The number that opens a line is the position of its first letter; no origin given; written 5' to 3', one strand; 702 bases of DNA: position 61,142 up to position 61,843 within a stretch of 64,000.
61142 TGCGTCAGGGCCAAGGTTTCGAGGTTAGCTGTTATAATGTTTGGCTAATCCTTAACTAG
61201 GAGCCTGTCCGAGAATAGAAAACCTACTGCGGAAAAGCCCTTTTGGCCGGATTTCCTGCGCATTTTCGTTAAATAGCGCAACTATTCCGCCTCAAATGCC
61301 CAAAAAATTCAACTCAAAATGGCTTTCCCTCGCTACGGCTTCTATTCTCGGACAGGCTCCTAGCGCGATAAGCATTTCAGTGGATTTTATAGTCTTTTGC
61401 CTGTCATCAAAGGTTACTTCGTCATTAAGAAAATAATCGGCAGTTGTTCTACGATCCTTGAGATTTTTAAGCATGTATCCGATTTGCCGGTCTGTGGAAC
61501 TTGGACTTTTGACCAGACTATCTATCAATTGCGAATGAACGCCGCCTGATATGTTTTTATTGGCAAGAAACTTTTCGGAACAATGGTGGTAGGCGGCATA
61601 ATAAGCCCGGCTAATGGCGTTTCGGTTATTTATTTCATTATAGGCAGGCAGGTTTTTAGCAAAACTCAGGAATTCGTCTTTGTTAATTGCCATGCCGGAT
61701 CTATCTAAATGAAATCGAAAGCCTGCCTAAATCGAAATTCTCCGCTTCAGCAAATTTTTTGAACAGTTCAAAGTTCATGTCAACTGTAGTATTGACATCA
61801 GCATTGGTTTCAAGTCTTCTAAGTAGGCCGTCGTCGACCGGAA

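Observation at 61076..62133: A ~1 kb two-gene HEPN cassette inserted exactly at the nagZ/hpt junction, flanked by a perfect 20-bp direct repeat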

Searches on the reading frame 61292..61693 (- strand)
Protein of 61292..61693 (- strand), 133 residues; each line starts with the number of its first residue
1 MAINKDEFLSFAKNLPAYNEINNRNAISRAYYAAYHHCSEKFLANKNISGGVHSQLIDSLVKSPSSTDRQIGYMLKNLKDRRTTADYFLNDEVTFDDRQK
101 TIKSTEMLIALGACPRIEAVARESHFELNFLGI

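Call 5: search_protein_families(library=pfam, proteins=[window:61292-61693:-], max_evalue=1)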
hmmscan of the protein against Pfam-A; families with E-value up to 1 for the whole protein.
window:61292-61693:- (133 aa): 2 families
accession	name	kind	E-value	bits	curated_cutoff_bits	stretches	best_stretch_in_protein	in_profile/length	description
PF15182.11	OTOS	-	0.059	13.7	27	0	8-36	30-55/69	Otospiralin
PF05168.19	HEPN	-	0.11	13.1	22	1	25-110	26-112/117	HEPN domain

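Call 9: search_protein_families(library=padloc, proteins=[window:61292-61693:-], max_evalue=1)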
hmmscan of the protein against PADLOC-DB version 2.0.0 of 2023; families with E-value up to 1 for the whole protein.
window:61292-61693:- (133 aa): 1 family
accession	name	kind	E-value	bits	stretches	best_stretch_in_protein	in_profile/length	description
PDLC02923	HEPN_IX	-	0.0011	17.1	1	59-110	87-138/161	-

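Call 10: search_protein_families(library=ncbifam, proteins=[window:61292-61693:-], max_evalue=1)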
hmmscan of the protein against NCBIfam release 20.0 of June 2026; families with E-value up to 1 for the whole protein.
window:61292-61693:- (133 aa): 0 families

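Call 16: find_homologous_proteins(query=window:61292-61693:-, max_evalue=0.001)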
Query window:61292-61693:- (133 aa): 8 proteins with E <= 0.001 among 17 candidates.
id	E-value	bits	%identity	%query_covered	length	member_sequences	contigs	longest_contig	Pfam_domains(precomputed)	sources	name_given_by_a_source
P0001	5.1e-82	290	100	100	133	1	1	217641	-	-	-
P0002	7.3e-43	164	69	83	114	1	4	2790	-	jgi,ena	-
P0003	1.2e-37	147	64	83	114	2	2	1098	-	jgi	jgi:uncharacterized protein (UPF0332 family)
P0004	1.4e-35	140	63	83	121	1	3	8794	-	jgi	jgi:uncharacterized protein (UPF0332 family)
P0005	7.7e-17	80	57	56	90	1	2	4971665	-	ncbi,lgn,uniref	ncbi:hypothetical protein [Methylomonas sp. AM2-LC]|uniref:hypothetical protein n=1 Tax=Methylomonas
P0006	2.4e-5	43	41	62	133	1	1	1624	-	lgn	-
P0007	3.4e-4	39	36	66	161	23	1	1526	-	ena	-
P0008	7.3e-4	38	41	56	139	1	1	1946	-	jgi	jgi:uncharacterized protein (UPF0332 family)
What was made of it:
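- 61292..61693 (-): HEPN-fold (UPF0332-type) gene as it now stands (133 aa). Homology to relatives covers 61364-61693. The pre-MITE ORF ended at the stop codon 61186-61188 (114 aa, …LIALVKD*). Homologs of 114-121 aa are named UPF0332 (call 16).
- On HEPN domain superfamily (UPF0332 / PF05168 type): JGI names homologs UPF0332 (call 16).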

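Call 18: find_encoding_contigs(protein=P0004, flank=5000, max_places=5)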
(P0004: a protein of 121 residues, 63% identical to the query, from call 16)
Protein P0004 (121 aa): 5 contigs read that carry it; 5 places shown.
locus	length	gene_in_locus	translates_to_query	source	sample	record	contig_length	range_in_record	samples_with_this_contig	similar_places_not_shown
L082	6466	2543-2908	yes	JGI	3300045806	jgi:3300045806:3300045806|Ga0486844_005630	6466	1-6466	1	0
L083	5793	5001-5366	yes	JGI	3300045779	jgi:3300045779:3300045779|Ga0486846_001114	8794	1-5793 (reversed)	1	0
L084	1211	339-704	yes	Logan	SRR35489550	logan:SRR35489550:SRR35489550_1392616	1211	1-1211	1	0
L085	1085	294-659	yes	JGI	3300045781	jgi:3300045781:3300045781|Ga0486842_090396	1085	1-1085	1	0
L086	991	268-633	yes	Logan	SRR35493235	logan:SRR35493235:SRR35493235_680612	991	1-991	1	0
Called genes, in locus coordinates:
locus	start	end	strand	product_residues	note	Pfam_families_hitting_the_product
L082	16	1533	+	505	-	PF17167:Glyco_hydro_94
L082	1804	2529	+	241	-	-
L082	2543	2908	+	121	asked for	-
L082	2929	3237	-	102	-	PF11867:T1RH-like_C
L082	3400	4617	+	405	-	-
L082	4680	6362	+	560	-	PF01609:DDE_Tnp_1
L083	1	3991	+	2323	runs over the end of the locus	PF10091:Glycoamylase, PF06165:GH94_b-supersand, PF17167:Glyco_hydro_94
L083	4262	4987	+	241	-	-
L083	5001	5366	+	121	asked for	-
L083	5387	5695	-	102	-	PF11867:T1RH-like_C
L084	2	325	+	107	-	?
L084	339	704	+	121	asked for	-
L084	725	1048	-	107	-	PF11867:T1RH-like_C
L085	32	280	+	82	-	-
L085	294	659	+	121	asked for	-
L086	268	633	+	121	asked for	-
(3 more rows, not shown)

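Call 19: find_encoding_contigs(protein=P0005, flank=5000, max_places=5)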
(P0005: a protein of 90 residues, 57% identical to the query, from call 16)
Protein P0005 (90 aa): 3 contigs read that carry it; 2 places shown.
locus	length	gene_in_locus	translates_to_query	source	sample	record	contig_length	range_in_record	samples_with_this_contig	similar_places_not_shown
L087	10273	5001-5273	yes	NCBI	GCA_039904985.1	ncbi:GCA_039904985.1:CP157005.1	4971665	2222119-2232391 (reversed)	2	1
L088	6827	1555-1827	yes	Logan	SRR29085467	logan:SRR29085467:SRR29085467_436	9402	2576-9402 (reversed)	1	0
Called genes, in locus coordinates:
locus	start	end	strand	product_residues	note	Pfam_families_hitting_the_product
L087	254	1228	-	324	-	PF02463:SMC_N (faint), PF13304:AAA_21 (weak), PF13175:AAA_15 (weak)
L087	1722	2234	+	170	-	PF03592:Terminase_2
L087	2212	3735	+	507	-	-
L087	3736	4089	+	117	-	-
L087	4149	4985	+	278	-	-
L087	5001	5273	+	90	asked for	-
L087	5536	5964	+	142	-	PF00011:HSP20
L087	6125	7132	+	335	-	PF00294:PfkB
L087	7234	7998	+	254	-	PF00392:GntR, PF07702:UTRA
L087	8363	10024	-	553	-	PF12236:Head-tail_con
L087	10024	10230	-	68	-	-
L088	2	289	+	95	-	?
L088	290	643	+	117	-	-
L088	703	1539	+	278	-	-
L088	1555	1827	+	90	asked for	-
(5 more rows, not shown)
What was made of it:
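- It is also in a prophage-like region of Methylomonas sp. AM2-LC (call 19).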

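Call 21: find_encoding_contigs(protein=P0002, flank=5000, max_places=5)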
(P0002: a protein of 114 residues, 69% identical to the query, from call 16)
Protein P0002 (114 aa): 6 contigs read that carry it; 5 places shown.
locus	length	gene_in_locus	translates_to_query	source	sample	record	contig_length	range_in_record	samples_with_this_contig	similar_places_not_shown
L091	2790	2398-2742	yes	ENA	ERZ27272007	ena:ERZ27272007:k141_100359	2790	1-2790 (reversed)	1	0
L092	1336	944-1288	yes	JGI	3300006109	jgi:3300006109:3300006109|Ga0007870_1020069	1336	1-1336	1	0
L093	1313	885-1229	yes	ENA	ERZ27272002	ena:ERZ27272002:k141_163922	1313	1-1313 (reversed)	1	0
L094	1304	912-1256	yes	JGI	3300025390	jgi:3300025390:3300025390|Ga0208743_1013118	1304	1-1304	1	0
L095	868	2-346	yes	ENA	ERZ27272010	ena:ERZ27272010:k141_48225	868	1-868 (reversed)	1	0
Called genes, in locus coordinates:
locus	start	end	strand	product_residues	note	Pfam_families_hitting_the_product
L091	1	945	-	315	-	?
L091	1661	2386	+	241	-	-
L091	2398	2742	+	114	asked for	-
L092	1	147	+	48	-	?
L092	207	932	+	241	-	-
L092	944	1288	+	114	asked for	-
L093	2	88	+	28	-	?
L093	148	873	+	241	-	-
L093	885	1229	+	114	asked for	-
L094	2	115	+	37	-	?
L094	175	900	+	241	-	-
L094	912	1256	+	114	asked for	-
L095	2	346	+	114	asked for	?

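Call 24: find_related_loci(query=window:61364-61693:-, collection=viral_contigs, flank=8000)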
Query window:61364-61693:- (110 aa) in viral_contigs; peptide patterns used: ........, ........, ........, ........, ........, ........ (x = any residue, [..] = any of these).
58 stretches matched a pattern, but none encodes a relative of the query by tblastn (E <= 1e-3).
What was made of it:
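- Tried and rejected: Single-sequence search for HEPN relatives in viral contigs found none (call 24).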

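Call 36: search_protein_families(library=pfam, proteins=[L091:1661-2386:+, L082:1804-2529:+, L087:4149-4985:+, L091:2398-2742:+, L082:2543-2908:+], max_evalue=1)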
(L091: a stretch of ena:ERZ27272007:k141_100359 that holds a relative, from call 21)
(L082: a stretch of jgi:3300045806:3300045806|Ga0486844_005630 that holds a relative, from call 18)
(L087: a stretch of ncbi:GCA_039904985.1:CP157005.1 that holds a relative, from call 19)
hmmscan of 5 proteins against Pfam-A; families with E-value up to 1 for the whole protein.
L091:1661-2386:+ (241 aa): 2 families
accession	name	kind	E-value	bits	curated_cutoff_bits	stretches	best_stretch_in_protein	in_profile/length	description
PF13424.12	TPR_12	-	0.0021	18.7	30.1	1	48-96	4-54/77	Tetratricopeptide repeat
PF16423.10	COE1_HLH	-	0.076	13.2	27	1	97-122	7-32/44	Transcription factor COE1 helix-loop-helix domain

L082:1804-2529:+ (241 aa): 2 families
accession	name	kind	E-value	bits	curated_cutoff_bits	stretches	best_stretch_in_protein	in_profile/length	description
PF13424.12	TPR_12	-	0.0042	17.7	30.1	1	49-100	5-58/77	Tetratricopeptide repeat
PF07719.23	TPR_2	-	0.15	12.7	27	0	98-113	19-34/34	Tetratricopeptide repeat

L087:4149-4985:+ (278 aa): 2 families
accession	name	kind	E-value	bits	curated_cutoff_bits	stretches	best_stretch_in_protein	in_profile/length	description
PF21989.2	RA_2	-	0.017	15.6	27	1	21-53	3-35/94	RA like domain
PF07719.23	TPR_2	-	0.086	13.5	27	0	124-147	11-34/34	Tetratricopeptide repeat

L091:2398-2742:+ (114 aa): 0 families

L082:2543-2908:+ (121 aa): 1 family
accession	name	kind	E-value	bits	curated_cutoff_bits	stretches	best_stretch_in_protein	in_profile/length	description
PF05168.19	HEPN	-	0.039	14.5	22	1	56-113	58-114/117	HEPN domain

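Call 37: search_protein_families(library=phrogs, proteins=[L091:1661-2386:+, L087:4149-4985:+, L091:2398-2742:+, window:61292-61693:-], max_evalue=0.1)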
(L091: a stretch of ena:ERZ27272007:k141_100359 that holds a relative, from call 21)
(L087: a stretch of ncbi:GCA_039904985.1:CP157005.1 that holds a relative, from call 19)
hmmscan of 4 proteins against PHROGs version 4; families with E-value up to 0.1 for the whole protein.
L091:1661-2386:+ (241 aa): 1 family
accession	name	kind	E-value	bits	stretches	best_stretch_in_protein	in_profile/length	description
phrog_17809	-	unknown function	2.7e-05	24.4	1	178-232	180-234/258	-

L087:4149-4985:+ (278 aa): 1 family
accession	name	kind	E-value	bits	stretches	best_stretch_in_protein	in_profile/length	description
phrog_17809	-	unknown function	0.041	14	0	207-275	177-245/258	-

L091:2398-2742:+ (114 aa): 1 family
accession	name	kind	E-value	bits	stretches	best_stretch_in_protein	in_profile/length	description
phrog_5176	-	unknown function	3.5e-21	76.3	1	1-112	1-126/132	-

window:61292-61693:- (133 aa): 2 families
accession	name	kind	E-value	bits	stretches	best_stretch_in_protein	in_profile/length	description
phrog_5176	-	unknown function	7.7e-23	81.7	1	1-109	1-123/132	-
phrog_34843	-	unknown function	0.1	14.1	0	18-83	14-79/96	-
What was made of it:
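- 61292..61693 (-): Matches phrog_5176 at E=8e-23 (call 37).
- The HEPN gene matches phrog_5176 (E=8e-23) and a full-length partner homolog (L091) matches phrog_17809 (E=2.7e-5) (call 37).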

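Call 42: search_solved_structures(query=A1, max_evalue=1, show_alignments=2)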
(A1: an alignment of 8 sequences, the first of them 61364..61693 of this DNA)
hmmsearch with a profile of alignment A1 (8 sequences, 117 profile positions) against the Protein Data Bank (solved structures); distinct sequences matched with E-value up to 1: 7.
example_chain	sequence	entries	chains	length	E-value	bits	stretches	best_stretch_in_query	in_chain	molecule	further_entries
9xbd_A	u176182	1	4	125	7.8e-08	35.5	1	25-110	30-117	HEPN domain-containing protein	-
9xbc_A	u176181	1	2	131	7.2e-07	32.4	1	25-110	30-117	HEPN domain-containing protein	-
2c08_A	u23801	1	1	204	0.035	17.3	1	50-94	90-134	SH3-CONTAINING GRB2-LIKE PROTEIN 2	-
1x04_A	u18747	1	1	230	0.049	16.8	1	51-94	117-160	SH3-containing GRB2-like protein 2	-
1x03_A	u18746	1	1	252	0.058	16.5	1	51-94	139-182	SH3-containing GRB2-like protein 2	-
2hsb_A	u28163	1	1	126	0.1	15.8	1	24-113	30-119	Hypothetical UPF0332 protein AF0298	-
2z0v_A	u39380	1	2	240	0.22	14.7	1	51-91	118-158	SH3-containing GRB2-like protein 3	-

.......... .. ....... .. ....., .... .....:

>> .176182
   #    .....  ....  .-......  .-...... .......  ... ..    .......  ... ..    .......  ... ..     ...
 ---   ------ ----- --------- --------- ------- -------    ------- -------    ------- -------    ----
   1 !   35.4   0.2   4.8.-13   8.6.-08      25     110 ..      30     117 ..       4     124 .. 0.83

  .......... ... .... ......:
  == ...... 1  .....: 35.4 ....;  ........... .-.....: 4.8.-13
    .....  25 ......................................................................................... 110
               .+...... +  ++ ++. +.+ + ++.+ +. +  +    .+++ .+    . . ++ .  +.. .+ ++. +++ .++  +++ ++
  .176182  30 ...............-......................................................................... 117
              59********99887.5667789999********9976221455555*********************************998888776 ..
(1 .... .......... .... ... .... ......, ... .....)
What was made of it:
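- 61292..61693 (-): The family profile hits PDB HEPN proteins 9xbd/9xbc at E=8e-8 (call 42).
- On HEPN domain superfamily (UPF0332 / PF05168 type): The family profile A1 hits PDB 'HEPN domain-containing protein' 9xbd/9xbc at E=8e-8 and 7e-7 (call 42). It aligns with RNRSDY of 9xbd (call 42).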

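Call 62: search_protein_families(library=padloc, proteins=[L091:1661-2386:+, L082:1804-2529:+, L091:2398-2742:+], max_evalue=0.1)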
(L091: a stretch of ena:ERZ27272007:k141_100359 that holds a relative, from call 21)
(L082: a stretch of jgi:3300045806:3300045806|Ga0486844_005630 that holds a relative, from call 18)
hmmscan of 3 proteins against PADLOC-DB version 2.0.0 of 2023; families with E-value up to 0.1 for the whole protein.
L091:1661-2386:+ (241 aa): 0 families

L082:1804-2529:+ (241 aa): 0 families

L091:2398-2742:+ (114 aa): 2 families
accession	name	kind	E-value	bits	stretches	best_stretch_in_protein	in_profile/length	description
PDLC02923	HEPN_IX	-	0.0094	14.1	0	61-100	89-128/161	-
PDLC02269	AbiEi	-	0.045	11.1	0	69-91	185-207/251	AbiEi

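Call 72: predict_structure(alignment_id=A2)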
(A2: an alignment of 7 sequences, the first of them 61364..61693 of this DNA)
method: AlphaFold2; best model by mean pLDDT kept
length: 110 residues; sequences in the alignment: 7
mean_pLDDT: 90.7   pTM: 0.84
mean pLDDT of the five models: 90.7, 88.7, 88.1, 87.0, 85.6
residues with pLDDT >= 90: 79; 70-90: 29; 50-70: 1; < 50: 1
segments of 3 or more residues with pLDDT < 50: none
pLDDT, mean of each block of 10 residues (from residue 1): 79 89 95 94 80 92 95 96 90 93 95
secondary structure, 60 per line:
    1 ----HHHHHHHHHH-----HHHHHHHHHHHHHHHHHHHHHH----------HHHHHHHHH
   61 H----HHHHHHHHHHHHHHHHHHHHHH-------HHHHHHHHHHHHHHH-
elements in order: H5-14 H20-41 H52-61 H66-87 H95-109
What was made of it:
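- On HEPN domain superfamily (UPF0332 / PF05168 type): The AF2 model has pLDDT 90.7 and five helices (call 72).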

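Call 74: fold_search(model_id=the predicted structure, library=pdb)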
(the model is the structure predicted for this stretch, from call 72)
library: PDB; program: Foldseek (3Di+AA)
matches with E <= 10: 198; with E <= 0.001: 0
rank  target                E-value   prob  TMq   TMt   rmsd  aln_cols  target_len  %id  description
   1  2hsb                  2.4e-02  1.00  0.67  0.60   4.5       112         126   21  Crystal structure of a hepn domain containing protein (af_0298) from archaeoglobus fulgidus at 1.95 A resolution (released 2006-08-15)
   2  8drd_A                1.9e-01  0.77  0.37  0.38   7.7       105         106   12  Ni(II)-bound B2 dimer (H60/H100/H104) (released 2022-10-12)
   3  1wwp_A                2.2e-01  0.91  0.51  0.48   5.4       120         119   14  Crystal structure of ttk003001694 from Thermus Thermophilus HB8 (released 2005-07-12)
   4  4nqf_A                2.2e-01  0.54  0.38  0.31   8.3       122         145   16  Crystal structure of HEPN domain protein (released 2014-03-26)
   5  8xeh_D                2.5e-01  0.75  0.42  0.39   5.6       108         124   11  Crystal structure of HEPN-MNT complex (released 2024-12-18)
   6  8yuf_A                4.0e-01  0.69  0.45  0.40   5.2       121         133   10  Crystal structure of HEPN (Q64A) toxin (released 2025-04-02)
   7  8yuf_B                4.0e-01  0.51  0.40  0.35   6.5       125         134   10  Crystal structure of HEPN (Q64A) toxin (released 2025-04-02)
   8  7bxo_F                4.2e-01  0.91  0.58  0.50   4.5       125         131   10  Crystal structure of the toxin-antitoxin with AMP-PNP (released 2020-09-30)
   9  7lr5_A                4.2e-01  0.63  0.40  0.41   6.1       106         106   13  Ni-bound crystal structure of the engineered cyt cb562 variant, DiCyt2, crystallized in the presence of Ni(II) (M1) an (released 2022-02-23)
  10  1m6t                  5.2e-01  0.60  0.40  0.41   6.5       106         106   17  CRYSTAL STRUCTURE OF B562RIL, A REDESIGNED FOUR HELIX BUNDLE (released 2002-11-06)
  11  8xdj_B                5.2e-01  0.47  0.41  0.35   6.1       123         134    9  Crystal structure of AMPylated HEPN toxin (released 2024-12-18)
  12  8xeh_B                5.8e-01  0.54  0.45  0.40   5.6       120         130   12  Crystal structure of HEPN-MNT complex (released 2024-12-18)
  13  3mfn_A                6.1e-01  0.84  0.53  0.48   5.4       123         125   10  Dfer_2879 protein of unknown function from Dyadobacter fermentans (released 2010-04-14)
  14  8xdj_C                6.1e-01  0.44  0.41  0.36   6.0       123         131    8  Crystal structure of AMPylated HEPN toxin (released 2024-12-18)
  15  6m6u_G                6.4e-01  0.72  0.54  0.48   4.9       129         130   13  Crystal structure the toxin-antitoxin MntA-HpeT mutant-D39ED41E (released 2020-09-30)
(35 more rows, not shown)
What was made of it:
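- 61292..61693 (-): The AF2 model has pLDDT 90.7 and its top fold match is 2hsb (HEPN, AF0298) (calls 72, 74).
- Closest known: HEPN-MNT. Same: The fold search also returns HEPN-MNT and HepT structures (call 74).
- Checked: HEPN identity rests on other evidence (calls 16, 42, 74).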

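Call 77: find_related_loci(query=A1, collection=viral_contigs, flank=8000)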
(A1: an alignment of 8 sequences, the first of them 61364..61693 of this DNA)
Query A1 (110 aa) in viral_contigs; peptide patterns used: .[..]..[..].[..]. (x = any residue, [..] = any of these).
64 stretches matched a pattern; 42 encode a relative of the query (tblastn E <= 1e-3); 42 distinct loci.
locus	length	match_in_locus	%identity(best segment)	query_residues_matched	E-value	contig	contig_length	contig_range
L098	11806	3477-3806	54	1-110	2e-35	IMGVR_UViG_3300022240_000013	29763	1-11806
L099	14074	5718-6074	39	3-110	4e-17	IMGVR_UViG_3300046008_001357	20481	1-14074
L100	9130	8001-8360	39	2-109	3e-16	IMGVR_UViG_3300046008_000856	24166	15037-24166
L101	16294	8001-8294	42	1-92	4e-13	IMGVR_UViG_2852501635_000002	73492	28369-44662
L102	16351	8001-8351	33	1-110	4e-13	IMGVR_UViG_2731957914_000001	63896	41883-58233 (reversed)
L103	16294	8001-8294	42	1-92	4e-13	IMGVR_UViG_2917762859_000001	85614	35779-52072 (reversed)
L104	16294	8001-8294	42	1-92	4e-13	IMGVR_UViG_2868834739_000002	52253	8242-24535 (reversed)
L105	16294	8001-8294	42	1-92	6e-13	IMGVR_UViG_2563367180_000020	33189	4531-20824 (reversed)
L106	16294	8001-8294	42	1-92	7e-13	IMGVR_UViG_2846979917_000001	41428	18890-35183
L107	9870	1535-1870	33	1-108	2e-12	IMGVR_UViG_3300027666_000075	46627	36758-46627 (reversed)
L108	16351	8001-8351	31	1-109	3e-12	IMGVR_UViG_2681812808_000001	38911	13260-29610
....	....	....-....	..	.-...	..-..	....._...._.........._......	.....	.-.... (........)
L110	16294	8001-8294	42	1-92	7e-13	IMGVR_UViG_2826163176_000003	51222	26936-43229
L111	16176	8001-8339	26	1-109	2e-11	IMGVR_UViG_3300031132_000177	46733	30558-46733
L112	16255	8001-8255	41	19-98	1e-10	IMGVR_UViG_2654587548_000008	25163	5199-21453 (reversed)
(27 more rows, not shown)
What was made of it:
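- The HEPN family occurs on 42 IMG/VR viral contigs (call 77).
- Tried and rejected: A profile-based search then found 42 (call 77).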
